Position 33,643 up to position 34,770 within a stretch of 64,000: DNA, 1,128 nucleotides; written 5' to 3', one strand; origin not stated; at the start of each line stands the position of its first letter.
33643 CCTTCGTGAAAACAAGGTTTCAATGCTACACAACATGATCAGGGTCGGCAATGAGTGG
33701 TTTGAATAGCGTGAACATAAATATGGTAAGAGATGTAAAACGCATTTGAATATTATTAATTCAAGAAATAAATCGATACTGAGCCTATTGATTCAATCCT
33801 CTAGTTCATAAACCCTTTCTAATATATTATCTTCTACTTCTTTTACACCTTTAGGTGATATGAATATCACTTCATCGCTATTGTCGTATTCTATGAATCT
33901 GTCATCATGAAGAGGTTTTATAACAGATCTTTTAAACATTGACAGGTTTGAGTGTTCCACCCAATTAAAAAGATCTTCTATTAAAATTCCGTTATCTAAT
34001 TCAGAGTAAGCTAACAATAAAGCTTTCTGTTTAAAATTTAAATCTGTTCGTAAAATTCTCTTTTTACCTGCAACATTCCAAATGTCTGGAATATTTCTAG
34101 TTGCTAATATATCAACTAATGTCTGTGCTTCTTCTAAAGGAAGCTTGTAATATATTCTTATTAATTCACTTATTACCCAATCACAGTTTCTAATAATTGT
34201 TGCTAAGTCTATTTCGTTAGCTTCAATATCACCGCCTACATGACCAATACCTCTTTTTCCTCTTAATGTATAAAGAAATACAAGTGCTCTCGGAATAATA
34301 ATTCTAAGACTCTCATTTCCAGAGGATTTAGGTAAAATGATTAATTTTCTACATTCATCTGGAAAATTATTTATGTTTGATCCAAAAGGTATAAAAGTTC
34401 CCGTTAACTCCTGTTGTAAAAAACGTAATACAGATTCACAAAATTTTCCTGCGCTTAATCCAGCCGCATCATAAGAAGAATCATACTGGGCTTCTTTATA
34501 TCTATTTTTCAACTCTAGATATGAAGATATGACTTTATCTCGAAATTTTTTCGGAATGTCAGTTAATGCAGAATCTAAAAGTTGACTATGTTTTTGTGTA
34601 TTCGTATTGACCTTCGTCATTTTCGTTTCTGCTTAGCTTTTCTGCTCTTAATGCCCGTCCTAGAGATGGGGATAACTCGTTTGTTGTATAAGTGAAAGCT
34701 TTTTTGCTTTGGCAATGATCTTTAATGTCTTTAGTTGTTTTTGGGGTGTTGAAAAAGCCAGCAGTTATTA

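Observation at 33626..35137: Low-GC two-gene islet wedged behind the rpoH terminator: HEPN-like/winged-helix protein plus lysine-rich coiled-coil protein (candidate undescribed TA/abortive-infection-type module)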

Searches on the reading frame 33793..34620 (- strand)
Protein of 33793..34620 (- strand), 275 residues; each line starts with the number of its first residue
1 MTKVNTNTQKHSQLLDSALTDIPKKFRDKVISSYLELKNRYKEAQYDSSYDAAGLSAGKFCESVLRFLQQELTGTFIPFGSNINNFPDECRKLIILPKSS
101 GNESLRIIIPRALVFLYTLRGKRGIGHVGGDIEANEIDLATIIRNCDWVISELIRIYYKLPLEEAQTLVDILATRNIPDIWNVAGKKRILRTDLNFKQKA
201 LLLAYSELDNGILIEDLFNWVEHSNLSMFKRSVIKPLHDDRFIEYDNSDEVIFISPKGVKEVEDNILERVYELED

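Call 4: search_protein_families(library=pfam, proteins=[window:33793-34620:-], max_evalue=10)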
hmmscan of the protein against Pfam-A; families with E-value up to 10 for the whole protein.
window:33793-34620:- (275 aa): 0 families

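Call 5: search_protein_families(library=padloc, proteins=[window:33793-34620:-], max_evalue=10)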
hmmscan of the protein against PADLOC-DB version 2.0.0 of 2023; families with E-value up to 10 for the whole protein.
window:33793-34620:- (275 aa): 0 families

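Call 6: search_protein_families(library=ncbifam, proteins=[window:33793-34620:-], max_evalue=10)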
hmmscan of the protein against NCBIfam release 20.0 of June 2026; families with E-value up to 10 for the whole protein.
window:33793-34620:- (275 aa): 0 families

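Call 7: search_protein_families(library=phrogs, proteins=[window:33793-34620:-], max_evalue=10)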
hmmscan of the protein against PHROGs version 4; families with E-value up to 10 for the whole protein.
window:33793-34620:- (275 aa): 1 family
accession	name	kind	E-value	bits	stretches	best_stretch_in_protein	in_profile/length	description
phrog_35580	-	unknown function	0.12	13.3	1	81-93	23-35/36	-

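Call 8: find_homologous_proteins(query=window:33793-34620:-, max_evalue=0.001)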
Query window:33793-34620:- (275 aa): 752 proteins with E <= 0.001 among 1427 candidates; the best 120 are listed.
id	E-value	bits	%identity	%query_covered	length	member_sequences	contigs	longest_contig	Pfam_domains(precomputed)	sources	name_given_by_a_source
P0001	1.3e-178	610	100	100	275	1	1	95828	-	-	-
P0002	1.8e-117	410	67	98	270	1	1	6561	-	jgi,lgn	-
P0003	1.8e-117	410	66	97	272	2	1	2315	-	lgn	-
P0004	2.4e-115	403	65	98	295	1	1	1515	-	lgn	-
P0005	6.2e-115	401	65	97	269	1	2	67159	-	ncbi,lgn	-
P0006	8.7e-115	401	65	95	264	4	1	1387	-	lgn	-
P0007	3.3e-114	399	66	95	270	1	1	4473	-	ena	-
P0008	3.7e-114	399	64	96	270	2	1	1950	-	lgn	-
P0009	9.2e-114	397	63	98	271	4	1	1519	-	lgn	-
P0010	2.3e-113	396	65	95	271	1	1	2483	-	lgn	-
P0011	2.4e-113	396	64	96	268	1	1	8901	-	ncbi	-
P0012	2.7e-113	396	63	97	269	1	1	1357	-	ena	-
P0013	3.2e-113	396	67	95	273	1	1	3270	-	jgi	jgi:hypothetical protein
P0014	4.8e-113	395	66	92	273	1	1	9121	-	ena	-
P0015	9.1e-113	394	66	93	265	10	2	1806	-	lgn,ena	-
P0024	2.3e-111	390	64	95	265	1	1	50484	-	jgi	jgi:hypothetical protein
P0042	2.0e-109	383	63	97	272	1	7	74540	-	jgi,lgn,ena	-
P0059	3.3e-108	379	64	95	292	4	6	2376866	-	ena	-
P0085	1.9e-106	373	62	94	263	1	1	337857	-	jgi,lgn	-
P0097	1.5e-105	370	62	96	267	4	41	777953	-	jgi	jgi:hypothetical protein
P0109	1.3e-104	367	62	96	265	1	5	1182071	-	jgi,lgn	jgi:hypothetical protein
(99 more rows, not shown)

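Call 10: find_related_loci(query=window:33793-34620:-, collection=genome_contigs, flank=6000)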
Query window:33793-34620:- (275 aa) in genome_contigs; peptide patterns used: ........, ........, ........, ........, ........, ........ (x = any residue, [..] = any of these).
196 stretches matched a pattern; 5 encode a relative of the query (tblastn E <= 1e-3); 5 distinct loci.
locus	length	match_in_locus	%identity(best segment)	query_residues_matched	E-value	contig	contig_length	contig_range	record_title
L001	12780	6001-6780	64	15-274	5e-116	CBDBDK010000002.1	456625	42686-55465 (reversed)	MAG: uncultured Candidatus Binatia bacterium isolate 2c216906-a703-41c5-82d5-ef5894461506 genome assembly, contig: conti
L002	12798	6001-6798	61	4-269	5e-112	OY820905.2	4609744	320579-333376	MAG: Nitrospirales bacterium isolate 78038947-5669-4080-b1cf-e9f6117fe586 genome assembly, chromosome: 1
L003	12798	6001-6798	60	4-269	5e-110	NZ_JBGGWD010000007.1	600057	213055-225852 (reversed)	Fibrella musci strain WM1 contig7, whole genome shotgun sequence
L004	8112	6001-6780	58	5-264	4e-110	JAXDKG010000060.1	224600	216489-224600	MAG: Acidobacteriota bacterium isolate BP_59 scaffold_2469799, whole genome shotgun sequence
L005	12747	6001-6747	59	15-263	1e-109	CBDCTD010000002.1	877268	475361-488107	MAG: Bryobacterales bacterium isolate 4c556f70-15f0-4db9-9a41-0f3818de793c genome assembly, contig: contig_2, whole geno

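Call 11: find_encoding_contigs(protein=P0042, flank=8000, max_places=3)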
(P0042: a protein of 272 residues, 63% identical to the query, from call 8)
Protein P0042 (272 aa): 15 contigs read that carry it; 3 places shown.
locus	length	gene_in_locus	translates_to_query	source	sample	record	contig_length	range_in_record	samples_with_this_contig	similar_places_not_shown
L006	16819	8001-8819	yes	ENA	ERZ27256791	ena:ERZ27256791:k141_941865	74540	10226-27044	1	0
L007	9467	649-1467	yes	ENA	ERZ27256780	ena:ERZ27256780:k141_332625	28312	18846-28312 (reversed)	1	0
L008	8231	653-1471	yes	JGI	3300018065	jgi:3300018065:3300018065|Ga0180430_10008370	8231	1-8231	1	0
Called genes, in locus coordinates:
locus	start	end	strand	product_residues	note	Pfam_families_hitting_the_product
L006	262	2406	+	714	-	PF13385:Laminin_G_3, PF00251:Glyco_hydro_32N, PF08244:Glyco_hydro_32C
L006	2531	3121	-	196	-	PF00475:IGPD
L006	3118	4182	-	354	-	PF00155:Aminotran_1_2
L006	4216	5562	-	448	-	PF00815:Histidinol_dh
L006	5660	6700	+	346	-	PF00899:ThiF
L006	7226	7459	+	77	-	-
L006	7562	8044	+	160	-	-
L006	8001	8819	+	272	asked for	-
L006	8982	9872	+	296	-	PF06342:DUF1057 (weak), PF12146:Hydrolase_4, PF00561:Abhydrolase_1, PF12697:Abhydrolase_6 (weak)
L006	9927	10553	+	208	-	-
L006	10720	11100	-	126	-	PF05168:HEPN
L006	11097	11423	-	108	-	PF18765:Polbeta, PF01909:NTP_transf_2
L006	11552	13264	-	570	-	-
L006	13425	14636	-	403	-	PF00142:Fer4_NifH (faint), PF01656:CbiA, PF02374:ArsA_ATPase, PF06564:CBP_BcsQ, PF10609:ParA, PF13614:AAA_31, PF02922:CBM_48, PF16561:AMPK1_CBM, +1 more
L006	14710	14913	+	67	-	-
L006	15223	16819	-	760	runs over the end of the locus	PF00474:SSF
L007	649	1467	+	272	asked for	-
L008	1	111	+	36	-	?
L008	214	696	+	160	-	-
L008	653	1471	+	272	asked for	-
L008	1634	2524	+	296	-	PF06342:DUF1057 (weak), PF12146:Hydrolase_4, PF00561:Abhydrolase_1, PF12697:Abhydrolase_6 (weak)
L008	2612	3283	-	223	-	PF00156:Pribosyltran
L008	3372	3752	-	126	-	PF05168:HEPN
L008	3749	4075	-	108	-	PF18765:Polbeta, PF01909:NTP_transf_2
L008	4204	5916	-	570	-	-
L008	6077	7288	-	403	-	PF00142:Fer4_NifH (faint), PF01656:CbiA, PF02374:ArsA_ATPase, PF06564:CBP_BcsQ, PF10609:ParA, PF13614:AAA_31, PF02922:CBM_48, PF16561:AMPK1_CBM, +2 more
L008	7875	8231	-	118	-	?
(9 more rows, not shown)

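Call 18: search_solved_structures(query=A1, max_evalue=10, show_alignments=3)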
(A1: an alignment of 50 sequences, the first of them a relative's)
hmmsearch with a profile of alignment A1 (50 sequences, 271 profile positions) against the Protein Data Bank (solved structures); distinct sequences matched with E-value up to 10: 0.

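Call 22: find_encoding_contigs(protein=P0001, flank=3000, max_places=3)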
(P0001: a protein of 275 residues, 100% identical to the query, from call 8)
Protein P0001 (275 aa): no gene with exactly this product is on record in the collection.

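Call 23: find_encoding_contigs(protein=P0005, flank=8000, max_places=2)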
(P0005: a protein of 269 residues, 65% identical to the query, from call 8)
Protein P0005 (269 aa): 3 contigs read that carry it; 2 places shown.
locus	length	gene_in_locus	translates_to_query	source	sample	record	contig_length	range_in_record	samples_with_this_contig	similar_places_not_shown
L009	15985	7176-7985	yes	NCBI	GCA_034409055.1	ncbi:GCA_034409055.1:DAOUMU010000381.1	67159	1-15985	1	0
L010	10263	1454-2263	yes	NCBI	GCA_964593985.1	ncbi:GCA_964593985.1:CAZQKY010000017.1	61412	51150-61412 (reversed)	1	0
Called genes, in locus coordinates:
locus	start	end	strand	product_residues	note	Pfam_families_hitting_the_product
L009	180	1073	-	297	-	PF00528:BPD_transp_1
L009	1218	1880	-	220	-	PF00072:Response_reg, PF00196:GerE, PF04545:Sigma70_r4 (weak), PF08281:Sigma70_r4_2 (weak)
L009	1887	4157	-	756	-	PF00672:HAMP, PF01590:GAF, PF13185:GAF_2, PF07730:HisKA_3, PF02518:HATPase_c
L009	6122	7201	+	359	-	-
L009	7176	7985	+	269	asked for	-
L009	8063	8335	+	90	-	-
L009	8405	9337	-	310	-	PF02371:Transposase_20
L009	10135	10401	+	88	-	PF01810:LysE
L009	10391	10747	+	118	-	PF01810:LysE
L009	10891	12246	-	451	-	PF07929:PRiA4_ORF3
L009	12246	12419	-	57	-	-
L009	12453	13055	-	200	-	PF02245:Pur_DNA_glyco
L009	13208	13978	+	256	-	PF00121:TIM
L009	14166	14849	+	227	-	-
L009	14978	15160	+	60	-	-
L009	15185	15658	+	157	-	PF04519:Bactofilin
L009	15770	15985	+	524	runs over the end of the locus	PF00221:Lyase_aromatic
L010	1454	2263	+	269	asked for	-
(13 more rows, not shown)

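Call 24: find_encoding_contigs(protein=P0024, flank=8000, max_places=2)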
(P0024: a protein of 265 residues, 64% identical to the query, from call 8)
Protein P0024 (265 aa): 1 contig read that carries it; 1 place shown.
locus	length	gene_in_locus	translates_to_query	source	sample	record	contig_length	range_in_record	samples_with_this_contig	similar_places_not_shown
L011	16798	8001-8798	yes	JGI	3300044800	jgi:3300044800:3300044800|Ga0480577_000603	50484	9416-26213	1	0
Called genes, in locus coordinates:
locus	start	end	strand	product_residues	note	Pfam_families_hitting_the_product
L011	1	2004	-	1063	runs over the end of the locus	PF00464:SHMT, PF01571:GCV_T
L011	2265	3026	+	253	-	PF10370:Rv2993c-like_N, PF01557:FAA_hydrolase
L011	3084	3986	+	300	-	PF00135:COesterase, PF01738:DLH (faint), PF20434:BD-FAE, PF00561:Abhydrolase_1 (faint), PF07859:Abhydrolase_3, PF12146:Hydrolase_4 (faint), PF00326:Peptidase_S9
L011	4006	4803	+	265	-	PF01209:Ubie_methyltran, PF13489:Methyltransf_23, PF02353:CMAS (weak), PF13847:Methyltransf_31, PF08241:Methyltransf_11, PF08242:Methyltransf_12, PF13649:Methyltransf_25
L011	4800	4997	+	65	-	-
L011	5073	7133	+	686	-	PF17820:PDZ_6 (weak), PF03572:Peptidase_S41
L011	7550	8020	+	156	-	-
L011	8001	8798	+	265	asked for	-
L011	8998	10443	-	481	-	PF00361:Proton_antipo_M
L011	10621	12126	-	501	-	PF00361:Proton_antipo_M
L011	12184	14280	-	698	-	PF00662:Proton_antipo_N, PF00361:Proton_antipo_M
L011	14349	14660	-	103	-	PF00420:Oxidored_q2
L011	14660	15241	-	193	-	PF00499:Oxidored_q3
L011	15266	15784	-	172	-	PF17179:Fer4_22 (faint), PF12797:Fer4_2 (faint), PF13237:Fer4_10, PF00037:Fer4 (weak), PF12838:Fer4_7, PF13187:Fer4_9, PF13534:Fer4_17 (weak), PF00037:Fer4, +6 more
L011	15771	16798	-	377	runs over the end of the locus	PF00146:NADHdh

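Call 28: predict_structure(alignment_id=A1)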
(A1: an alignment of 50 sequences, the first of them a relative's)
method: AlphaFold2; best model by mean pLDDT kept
length: 275 residues; sequences in the alignment: 50
mean_pLDDT: 87.6   pTM: 0.72
mean pLDDT of the five models: 87.6, 87.2, 86.1, 85.8, 85.2
residues with pLDDT >= 90: 183; 70-90: 58; 50-70: 25; < 50: 9
segments of 3 or more residues with pLDDT < 50: 1-7
pLDDT, mean of each block of 10 residues (from residue 1): 43 86 97 91 78 82 98 97 95 97 97 92 56 81 95 96 89 72 84 96 90 96 97 98 97 96 85 53
secondary structure, 60 per line:
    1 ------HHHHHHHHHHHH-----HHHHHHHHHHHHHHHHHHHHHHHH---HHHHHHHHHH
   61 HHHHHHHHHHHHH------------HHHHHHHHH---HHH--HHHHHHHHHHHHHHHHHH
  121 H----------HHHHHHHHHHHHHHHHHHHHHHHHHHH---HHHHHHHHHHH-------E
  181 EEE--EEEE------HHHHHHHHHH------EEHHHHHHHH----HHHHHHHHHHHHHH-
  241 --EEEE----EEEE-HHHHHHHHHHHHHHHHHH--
elements in order: H7-18 H24-47 H51-73 H86-94 H103-121 H132-158 H162-172 E180-183 E186-189 H196-205 H214-221 H226-239 E243-246 E251-254 H256-273

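Call 31: fold_search(model_id=the predicted structure, library=pdb)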
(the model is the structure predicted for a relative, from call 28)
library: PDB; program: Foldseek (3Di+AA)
matches with E <= 10: 543; with E <= 0.001: 0
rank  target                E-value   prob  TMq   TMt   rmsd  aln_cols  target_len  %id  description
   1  9efq_C                6.3e-02  0.54  0.18  0.13  18.3       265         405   10  Cryo-EM structure of COP9 signalosome precatalytic state with neddylated cullin-2 (released 2025-12-03)
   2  6pcp_C                8.3e-02  1.00  0.20  0.37   7.7       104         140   18  Mechanism for regulation of DNA binding of Bordetella bronchiseptica BpsR by 6-hydroxynicotinic acid (released 2019-11-06)
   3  9qo1_C                8.7e-02  0.57  0.19  0.15  19.5       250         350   15  Activated 9-subunit COP9 signalosome and neddylated SCF (SKP1-SKP2-CKS1) complex structure (released 2026-02-11)
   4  9qo4_C                8.7e-02  0.47  0.17  0.12  19.0       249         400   13  Dissociation-state-3 of 9-subunit CSN and SCF (SKP1-SKP2-CKS1) complex (released 2026-02-04)
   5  9e8g_V                1.0e-01  0.33  0.19  0.12  22.7       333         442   10  Nub1/Fat10-processing human 26S proteasome bound to Txnl1 with Rpt5 at top of spiral staircase (released 2024-12-04)
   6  9e81_D                1.1e-01  0.35  0.18  0.19  17.6       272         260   15  Cryo-EM structure of COP9 signalosome in complex with CSN5i-3 (released 2025-12-03)
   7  3jck_MODEL_1_A        1.3e-01  0.51  0.19  0.14  18.0       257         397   11  Structure of the yeast 26S proteasome lid sub-complex (released 2016-01-20)
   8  6pcp_A                1.3e-01  0.99  0.22  0.39   4.8        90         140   18  Mechanism for regulation of DNA binding of Bordetella bronchiseptica BpsR by 6-hydroxynicotinic acid (released 2019-11-06)
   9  4d10_C                1.6e-01  0.41  0.18  0.13  19.1       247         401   14  Crystal structure of the COP9 signalosome (released 2014-07-23)
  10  4l9j_B                1.7e-01  1.00  0.25  0.47   3.6        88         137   19  Crystal structure of S. aureus MepR in DNA-binding conformation (released 2013-09-11)
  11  4rgl                  1.7e-01  0.28  0.19  0.17  14.2       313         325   11  Crystal structure of a Fic family protein (Dde_2494) from Desulfovibrio desulfuricans G20 at 2.70 A resolution (released 2014-10-29)
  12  9cgc_P                1.7e-01  0.23  0.19  0.13  23.0       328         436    8  Yeast 26S proteasome non-substrate-engaged (S1 state) (released 2025-07-09)
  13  7cb8_A                2.0e-01  0.38  0.25  0.20  17.4       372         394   11  Structure of a FIC-domain protein from Mycobacterium marinum in complex with CDP (released 2021-08-18)
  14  8usb_V                2.0e-01  0.25  0.18  0.11  19.2       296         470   11  Non-substrate-engaged human 26S proteasome with Nub1/FAT10 bound to Rpn1 (released 2024-11-06)
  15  9is6_D                2.0e-01  0.21  0.18  0.17  19.4       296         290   13  CryoEM structure of Plant-Complex-C-5b (released 2025-07-23)
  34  1ufb_A                2.9e-01  0.90  0.29  0.51   6.2       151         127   12  Crystal structure of TT1696 from Thermus thermophilus HB8 (released 2003-11-28)
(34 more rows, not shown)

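Call 32: search_protein_representatives(alignment_id=A1)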
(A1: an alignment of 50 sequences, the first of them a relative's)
Query: 50 sequences, 271 profile positions. Proteins with E-value up to 0.001 (for the whole library): 1184; up to 1e-10: 781; up to 1e-30: 238. The best 150 are listed.
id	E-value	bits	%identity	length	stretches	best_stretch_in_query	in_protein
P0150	2.1e-103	361.7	-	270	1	5-266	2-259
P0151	4.3e-95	334.5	-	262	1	5-264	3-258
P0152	1.1e-91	323.2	-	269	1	3-267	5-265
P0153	3.8e-91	321.5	-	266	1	5-265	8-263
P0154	8.2e-90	317.2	-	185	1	93-269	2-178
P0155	4.5e-85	301.6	-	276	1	4-218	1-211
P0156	1.1e-84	300.3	-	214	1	58-268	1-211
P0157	1.2e-84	300.2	-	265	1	3-195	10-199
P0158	4.9e-82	291.7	-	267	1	5-206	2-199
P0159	2.6e-81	289.3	-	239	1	4-186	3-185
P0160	1.3e-77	277.2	-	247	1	10-210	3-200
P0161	2.0e-77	276.5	-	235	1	7-162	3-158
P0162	6.7e-74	265.0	-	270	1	3-267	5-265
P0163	2.8e-72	259.6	-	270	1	8-266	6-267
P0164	9.2e-72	258.0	-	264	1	6-266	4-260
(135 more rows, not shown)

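Call 34: search_protein_families(library=pfam, alignment_id=A3, max_evalue=0.1)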
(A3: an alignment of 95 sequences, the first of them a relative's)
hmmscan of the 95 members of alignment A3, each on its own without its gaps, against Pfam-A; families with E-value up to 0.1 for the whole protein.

A. member 1, P0001 (275 aa): 0 families

B. families by the number of members that match (of 95 scanned): 24 families
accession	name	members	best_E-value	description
PF14355.11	Abi_C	8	0.013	Abortive infection C-terminus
PF25213.1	HVO_A0261_N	1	9.6e-05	HVO_A0261 N-terminal domain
PF06224.18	AlkZ-like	1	0.0012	DNA glycosylase AlkZ-like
PF06579.18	Ly-6_related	1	0.0074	Caenorhabditis elegans ly-6-related protein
PF10741.14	T2SSM_b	1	0.0075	Type II secretion system (T2SS), protein M subtype b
PF14947.12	HTH_45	1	0.014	Winged helix-turn-helix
PF14337.13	Abi_alpha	1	0.021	Abortive infection alpha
PF06523.16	DUF1106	1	0.032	Protein of unknown function (DUF1106)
PF04219.17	DUF413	1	0.038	Protein of unknown function, DUF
PF18863.6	AbiJ_NTD4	1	0.039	AbiJ N-terminal domain 4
PF20008.5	DUF6429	1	0.041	Domain of unknown function (DUF6429)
PF22560.2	GMT-wHTH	1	0.051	GMT-like wHTH domain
PF09821.14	AAA_assoc_C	1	0.051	C-terminal AAA-associated domain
PF21108.3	MDN1_4th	1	0.056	Midasin AAA+ ATPase lid domain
PF21461.3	HL_N-beta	1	0.058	Hyaluronate lyase, N-terminal beta-sheet domain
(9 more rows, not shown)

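Call 35: search_protein_families(library=padloc, alignment_id=A3, max_evalue=0.1)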
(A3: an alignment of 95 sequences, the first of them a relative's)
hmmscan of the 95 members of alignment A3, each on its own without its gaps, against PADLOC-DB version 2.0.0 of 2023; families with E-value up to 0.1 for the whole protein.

A. member 1, P0001 (275 aa): 0 families

B. families by the number of members that match (of 95 scanned): 12 families
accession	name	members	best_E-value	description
PDLC01879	CARF3--CARF_TM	6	4.7e-05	-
PDLC00441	ThsC2|ThsC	2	0.026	HIT family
PDLC04796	PDC-S02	1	0.0011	-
PDLC04368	PDC-M05A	1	0.011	-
PDLC04568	PDC-M30A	1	0.015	-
PDLC01268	CasR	1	0.018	"CAS-I,CAS-II,CAS-III,CAS-IV,CAS-V,CAS-VI; associated_signaling"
PDLC02164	Avs2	1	0.022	-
PDLC01215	Cas11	1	0.027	CAS-III-B; effector_SS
PDLC02976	WH_III-A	1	0.027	-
PDLC01850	CARF3--CARF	1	0.033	-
PDLC01979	CARF_m12--CARF_PIN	1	0.042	-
PDLC01798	CARF1--CARF_HEPN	1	0.045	-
